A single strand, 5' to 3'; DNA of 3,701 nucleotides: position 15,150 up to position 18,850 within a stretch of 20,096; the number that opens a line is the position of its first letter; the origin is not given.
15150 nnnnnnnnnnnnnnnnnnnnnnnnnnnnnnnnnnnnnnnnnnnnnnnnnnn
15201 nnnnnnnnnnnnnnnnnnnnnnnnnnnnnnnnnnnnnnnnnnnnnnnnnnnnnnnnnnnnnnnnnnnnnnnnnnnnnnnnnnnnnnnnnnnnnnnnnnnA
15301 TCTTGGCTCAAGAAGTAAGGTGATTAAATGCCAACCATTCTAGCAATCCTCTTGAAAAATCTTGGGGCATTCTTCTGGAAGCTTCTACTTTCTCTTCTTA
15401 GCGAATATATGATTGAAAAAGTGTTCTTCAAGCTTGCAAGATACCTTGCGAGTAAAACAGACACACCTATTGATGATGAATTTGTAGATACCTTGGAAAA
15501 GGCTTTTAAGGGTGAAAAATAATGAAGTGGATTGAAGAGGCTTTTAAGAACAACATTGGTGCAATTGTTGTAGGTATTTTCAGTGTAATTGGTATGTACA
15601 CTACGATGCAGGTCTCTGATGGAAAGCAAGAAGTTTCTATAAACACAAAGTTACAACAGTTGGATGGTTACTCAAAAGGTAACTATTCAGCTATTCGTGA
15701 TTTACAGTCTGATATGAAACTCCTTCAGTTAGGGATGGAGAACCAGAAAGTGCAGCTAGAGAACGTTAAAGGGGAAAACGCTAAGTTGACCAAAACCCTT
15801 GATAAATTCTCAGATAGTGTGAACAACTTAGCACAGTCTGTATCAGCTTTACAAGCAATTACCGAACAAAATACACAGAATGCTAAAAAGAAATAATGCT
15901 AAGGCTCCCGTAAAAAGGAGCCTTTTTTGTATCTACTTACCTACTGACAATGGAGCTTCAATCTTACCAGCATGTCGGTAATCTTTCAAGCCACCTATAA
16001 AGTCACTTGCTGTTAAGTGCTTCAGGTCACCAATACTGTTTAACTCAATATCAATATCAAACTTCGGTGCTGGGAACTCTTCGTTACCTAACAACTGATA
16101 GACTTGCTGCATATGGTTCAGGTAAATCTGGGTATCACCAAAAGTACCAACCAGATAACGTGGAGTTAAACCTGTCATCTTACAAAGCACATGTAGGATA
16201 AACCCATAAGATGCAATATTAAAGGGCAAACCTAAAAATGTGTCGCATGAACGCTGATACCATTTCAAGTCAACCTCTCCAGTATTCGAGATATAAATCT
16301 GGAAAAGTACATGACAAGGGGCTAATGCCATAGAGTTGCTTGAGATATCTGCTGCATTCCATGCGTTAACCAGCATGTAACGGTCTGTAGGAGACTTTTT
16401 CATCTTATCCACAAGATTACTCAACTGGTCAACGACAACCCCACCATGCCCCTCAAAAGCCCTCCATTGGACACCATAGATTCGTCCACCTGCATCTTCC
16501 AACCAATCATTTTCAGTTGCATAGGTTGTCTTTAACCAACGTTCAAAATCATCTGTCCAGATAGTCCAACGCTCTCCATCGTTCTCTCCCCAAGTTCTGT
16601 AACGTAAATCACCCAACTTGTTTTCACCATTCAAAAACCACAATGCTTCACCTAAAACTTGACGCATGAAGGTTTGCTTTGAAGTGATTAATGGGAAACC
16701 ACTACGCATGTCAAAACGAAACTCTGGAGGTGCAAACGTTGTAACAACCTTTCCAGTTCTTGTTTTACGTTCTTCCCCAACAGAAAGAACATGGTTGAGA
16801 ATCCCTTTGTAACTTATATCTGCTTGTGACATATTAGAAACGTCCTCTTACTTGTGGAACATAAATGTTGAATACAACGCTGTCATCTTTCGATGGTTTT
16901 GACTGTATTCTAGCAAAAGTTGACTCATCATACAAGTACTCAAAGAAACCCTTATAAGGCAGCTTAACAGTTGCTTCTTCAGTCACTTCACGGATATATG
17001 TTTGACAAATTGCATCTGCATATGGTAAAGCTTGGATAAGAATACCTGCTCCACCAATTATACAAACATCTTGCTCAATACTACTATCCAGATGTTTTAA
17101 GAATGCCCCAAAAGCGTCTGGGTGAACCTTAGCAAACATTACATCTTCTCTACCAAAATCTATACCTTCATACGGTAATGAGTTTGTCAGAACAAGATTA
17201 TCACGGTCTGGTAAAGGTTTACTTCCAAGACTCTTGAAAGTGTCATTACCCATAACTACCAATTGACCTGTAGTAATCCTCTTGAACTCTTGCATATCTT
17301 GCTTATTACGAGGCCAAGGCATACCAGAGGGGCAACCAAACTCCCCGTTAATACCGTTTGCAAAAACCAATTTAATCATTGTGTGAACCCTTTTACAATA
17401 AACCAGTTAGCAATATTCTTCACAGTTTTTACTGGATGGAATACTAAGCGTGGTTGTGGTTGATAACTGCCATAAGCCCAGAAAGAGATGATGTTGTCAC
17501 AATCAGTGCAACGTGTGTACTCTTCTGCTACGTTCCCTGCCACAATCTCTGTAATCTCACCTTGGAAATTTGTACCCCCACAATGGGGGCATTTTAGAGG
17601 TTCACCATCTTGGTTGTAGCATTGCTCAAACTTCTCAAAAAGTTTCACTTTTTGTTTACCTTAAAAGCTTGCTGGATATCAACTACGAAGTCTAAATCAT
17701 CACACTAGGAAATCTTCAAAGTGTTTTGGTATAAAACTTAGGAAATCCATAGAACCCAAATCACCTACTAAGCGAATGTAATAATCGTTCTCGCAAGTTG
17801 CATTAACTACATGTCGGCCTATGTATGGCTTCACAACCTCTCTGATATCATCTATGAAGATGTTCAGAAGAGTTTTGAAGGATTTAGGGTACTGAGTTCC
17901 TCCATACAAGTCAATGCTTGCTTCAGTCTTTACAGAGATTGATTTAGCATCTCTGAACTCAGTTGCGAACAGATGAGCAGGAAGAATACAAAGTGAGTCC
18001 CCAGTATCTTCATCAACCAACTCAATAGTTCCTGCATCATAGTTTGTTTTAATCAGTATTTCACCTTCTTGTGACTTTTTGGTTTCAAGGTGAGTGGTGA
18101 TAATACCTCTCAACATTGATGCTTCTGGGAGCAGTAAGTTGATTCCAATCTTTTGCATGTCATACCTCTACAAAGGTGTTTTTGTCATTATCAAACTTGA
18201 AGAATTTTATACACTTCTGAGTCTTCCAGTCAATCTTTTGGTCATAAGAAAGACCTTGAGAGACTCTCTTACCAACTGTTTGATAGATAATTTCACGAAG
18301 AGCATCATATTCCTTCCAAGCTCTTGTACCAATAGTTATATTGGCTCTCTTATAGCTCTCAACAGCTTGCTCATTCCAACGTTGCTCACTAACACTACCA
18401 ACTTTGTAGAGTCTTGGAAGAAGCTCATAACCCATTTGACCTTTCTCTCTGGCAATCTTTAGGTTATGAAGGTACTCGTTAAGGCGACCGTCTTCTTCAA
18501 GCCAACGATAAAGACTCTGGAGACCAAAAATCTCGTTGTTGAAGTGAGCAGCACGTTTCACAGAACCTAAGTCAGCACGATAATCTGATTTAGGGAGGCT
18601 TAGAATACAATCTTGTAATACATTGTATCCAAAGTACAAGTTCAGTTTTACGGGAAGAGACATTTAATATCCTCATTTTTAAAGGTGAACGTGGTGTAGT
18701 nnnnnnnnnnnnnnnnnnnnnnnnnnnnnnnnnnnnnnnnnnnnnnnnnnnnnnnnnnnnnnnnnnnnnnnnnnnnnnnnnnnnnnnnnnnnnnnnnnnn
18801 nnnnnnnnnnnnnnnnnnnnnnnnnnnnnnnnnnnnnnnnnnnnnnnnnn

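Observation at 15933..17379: DHFR and thymidylate synthase pair sits convergent to the baseplate/fibre module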

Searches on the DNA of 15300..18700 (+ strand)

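Call 6: search_dna_similar(query=window:15300-18700:+, collection=phages, mode=near, max_rows=25)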
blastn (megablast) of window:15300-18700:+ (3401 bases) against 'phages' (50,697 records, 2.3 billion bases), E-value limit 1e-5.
Records with a match: 252; places in all: 252; records where one place covers at least 80% of the query: 41.
Best place of each record, by identity: 95-99% 2; 80-90% 6; 60-80% 244.
By first word of the organism name: Escherichia 114; Salmonella 75; Shigella 23; Felixounavirus 14; Citrobacter 11; Enterobacteria 9; Phage 3; Campylobacter 2; Staphylococcus 1.
By host as written in the record: Escherichia coli 33; - 29; Escherichia coli K-12 MG1655 17; Escherichia coli O157:H7 11; Shigella flexneri 10; Citrobacter freundii 8; Salmonella sp. 7; Salmonella enterica subsp. enterica 7; and 72 more.
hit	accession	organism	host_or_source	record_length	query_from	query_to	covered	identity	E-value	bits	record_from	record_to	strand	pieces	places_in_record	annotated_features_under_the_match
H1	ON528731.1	Shigella phage ESh21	Shigella sp.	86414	1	3401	100%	97.7%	0e+0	5862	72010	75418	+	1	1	thymidylate synthase | dihydrofolate reductase | hypothetical protein (x6)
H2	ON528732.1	Shigella phage ESh22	Shigella sp.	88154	1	3401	100%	97.7%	0e+0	5862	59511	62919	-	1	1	thymidylate synthase | dihydrofolate reductase | hypothetical protein (x6)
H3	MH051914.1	Enterobacteria phage vB_EcoM_IME338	Escherichia coli BL21(DE3)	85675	19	3401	99%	83.1%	0e+0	3046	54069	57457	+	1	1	thymidylate synthase | dihydrofolate reductase | hypothetical protein (x5) | holin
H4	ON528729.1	Shigella phage ESh19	Shigella sp.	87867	1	3384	100%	79.7%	0e+0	2379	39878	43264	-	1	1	thymidylate synthase | dihydrofolate reductase | hypothetical protein (x6)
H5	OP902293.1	Citrobacter phage BSwM KMM4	Citrobacter sp. TSA-1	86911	1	3384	100%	79.6%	0e+0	2353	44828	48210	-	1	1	thy: putative thymidylate synthase | hypothetical protein (x9)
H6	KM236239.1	Citrobacter phage Moogle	Citrobacter freundii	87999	1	3401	100%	78.7%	0e+0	2220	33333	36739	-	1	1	thymidylate synthase | dihydrofolate reducatse | hypothetical protein (x5) | putative holin | ribosome_binding_site (x7)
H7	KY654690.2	Citrobacter phage Mijalis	Citrobacter freundii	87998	1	3401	100%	78.7%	0e+0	2220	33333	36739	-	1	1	thymidylate synthase | dihydrofolate reductase | hypothetical protein (x4) | putative holin | putative cytoplasmic membrane protein | and 2 other names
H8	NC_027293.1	Citrobacter phage Moogle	Citrobacter freundii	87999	1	3401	100%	78.7%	0e+0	2220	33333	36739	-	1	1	thymidylate synthase | dihydrofolate reducatse | hypothetical protein (x5) | putative holin | ribosome_binding_site (x7)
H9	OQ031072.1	Shigella phage SFPB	Shigella flexneri KCTC 22192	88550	1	3384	100%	78.7%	0e+0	2206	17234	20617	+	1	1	hypothetical protein (x4) | dihydrofolate reductase | thymidylate synthase (x2) | holin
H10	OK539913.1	Citrobacter phage vB_CbrM_HP1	Citrobacter braakii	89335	1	3401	100%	78.4%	0e+0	2148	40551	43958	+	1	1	thymidylate synthase (x2) | hypothetical protein (x4) | putative holin | dihydrofolate reductase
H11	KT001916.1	Citrobacter phage Michonne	Citrobacter freundii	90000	1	3384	100%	78.7%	0e+0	2202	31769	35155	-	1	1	thymidylate synthase | dihydrofolate reductase | hypothetical protein (x5) | putative holin | terminator | and 1 other names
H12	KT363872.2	Citrobacter phage Mordin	Citrobacter freundii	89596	1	3384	100%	78.7%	0e+0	2202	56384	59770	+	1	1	thymidylate synthase | dihydrofolate reductase | hypothetical protein (x5) | holin | terminator | and 1 other names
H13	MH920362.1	Citrobacter phage Maleficent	Citrobacter freundii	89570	1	3384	100%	78.7%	0e+0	2202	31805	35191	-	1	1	thymidylate synthase | dihydrofolate reductase | hypothetical protein (x5) | putative holin | terminator | and 1 other names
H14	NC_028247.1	Citrobacter phage Michonne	Citrobacter freundii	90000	1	3384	100%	78.7%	0e+0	2202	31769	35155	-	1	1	thymidylate synthase | dihydrofolate reductase | hypothetical protein (x5) | putative holin | terminator | and 1 other names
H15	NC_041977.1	Citrobacter phage Mordin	Citrobacter freundii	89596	1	3384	100%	78.7%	0e+0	2202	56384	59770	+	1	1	thymidylate synthase | dihydrofolate reductase | hypothetical protein (x5) | holin | terminator | and 1 other names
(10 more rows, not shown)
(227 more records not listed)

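Call 8: get_annotated_region(hit=H1, flank=16000)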
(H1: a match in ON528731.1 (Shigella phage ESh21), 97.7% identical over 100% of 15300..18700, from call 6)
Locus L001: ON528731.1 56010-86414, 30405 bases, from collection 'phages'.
description: UNVERIFIED: Shigella phage ESh21, complete genome.
organism: Shigella phage ESh21 (NCBI taxid 2950767)
taxonomy: Viruses; Duplodnaviria; Heunggongvirae; Uroviricota; Caudoviricetes; Ounavirinae; Mooglevirus
host: Shigella sp.; source: -; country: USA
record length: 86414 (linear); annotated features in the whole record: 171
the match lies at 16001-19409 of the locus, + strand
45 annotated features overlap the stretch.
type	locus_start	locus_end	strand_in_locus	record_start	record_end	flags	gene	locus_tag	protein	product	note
CDS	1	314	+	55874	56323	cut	-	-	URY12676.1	hypothetical protein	rasttk_feature_annotation_tool=annotate_proteins_km er_v2; rasttk_feature_creation_tool=/opt/patric-common/ ...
CDS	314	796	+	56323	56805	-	-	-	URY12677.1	hypothetical protein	rasttk_feature_annotation_tool=annotate_proteins_km er_v2; rasttk_feature_creation_tool=/opt/patric-common/ ...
CDS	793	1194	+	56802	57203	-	-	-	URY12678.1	hypothetical protein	rasttk_feature_annotation_tool=annotate_proteins_km er_v2; rasttk_feature_creation_tool=/opt/patric-common/ ...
CDS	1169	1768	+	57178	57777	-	-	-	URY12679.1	hypothetical protein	rasttk_feature_annotation_tool=annotate_proteins_km er_v2; rasttk_feature_creation_tool=/opt/patric-common/ ...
CDS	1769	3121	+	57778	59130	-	-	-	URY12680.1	hypothetical protein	rasttk_feature_annotation_tool=annotate_proteins_km er_v2; rasttk_feature_creation_tool=/opt/patric-common/ ...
CDS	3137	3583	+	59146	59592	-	-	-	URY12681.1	hypothetical protein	rasttk_feature_annotation_tool=annotate_proteins_km er_v2; rasttk_feature_creation_tool=/opt/patric-common/ ...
CDS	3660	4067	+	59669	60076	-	-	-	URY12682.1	hypothetical protein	rasttk_feature_annotation_tool=annotate_proteins_km er_v2; rasttk_feature_creation_tool=/opt/patric-common/ ...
CDS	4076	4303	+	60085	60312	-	-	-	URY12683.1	hypothetical protein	rasttk_feature_annotation_tool=annotate_proteins_km er_v2; rasttk_feature_creation_tool=/opt/patric-common/ ...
CDS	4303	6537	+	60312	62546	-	-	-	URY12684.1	tail tape measure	rasttk_feature_annotation_tool=annotate_proteins_km er_v2; rasttk_feature_creation_tool=/opt/patric-common/ ...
CDS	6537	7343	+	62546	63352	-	-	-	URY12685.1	hypothetical protein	rasttk_feature_annotation_tool=annotate_proteins_km er_v2; rasttk_feature_creation_tool=/opt/patric-common/ ...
CDS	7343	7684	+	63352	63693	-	-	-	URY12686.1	hypothetical protein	rasttk_feature_annotation_tool=annotate_proteins_km er_v2; rasttk_feature_creation_tool=/opt/patric-common/ ...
CDS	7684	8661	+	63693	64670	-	-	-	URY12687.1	hypothetical protein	rasttk_feature_annotation_tool=annotate_proteins_km er_v2; rasttk_feature_creation_tool=/opt/patric-common/ ...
CDS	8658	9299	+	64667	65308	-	-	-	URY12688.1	baseplate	rasttk_feature_annotation_tool=annotate_proteins_km er_v2; rasttk_feature_creation_tool=/opt/patric-common/ ...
CDS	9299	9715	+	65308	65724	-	-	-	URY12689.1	hypothetical protein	rasttk_feature_annotation_tool=annotate_proteins_km er_v2; rasttk_feature_creation_tool=/opt/patric-common/ ...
CDS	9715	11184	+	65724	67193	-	-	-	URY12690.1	hypothetical protein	rasttk_feature_annotation_tool=annotate_proteins_km er_v2; rasttk_feature_creation_tool=/opt/patric-common/ ...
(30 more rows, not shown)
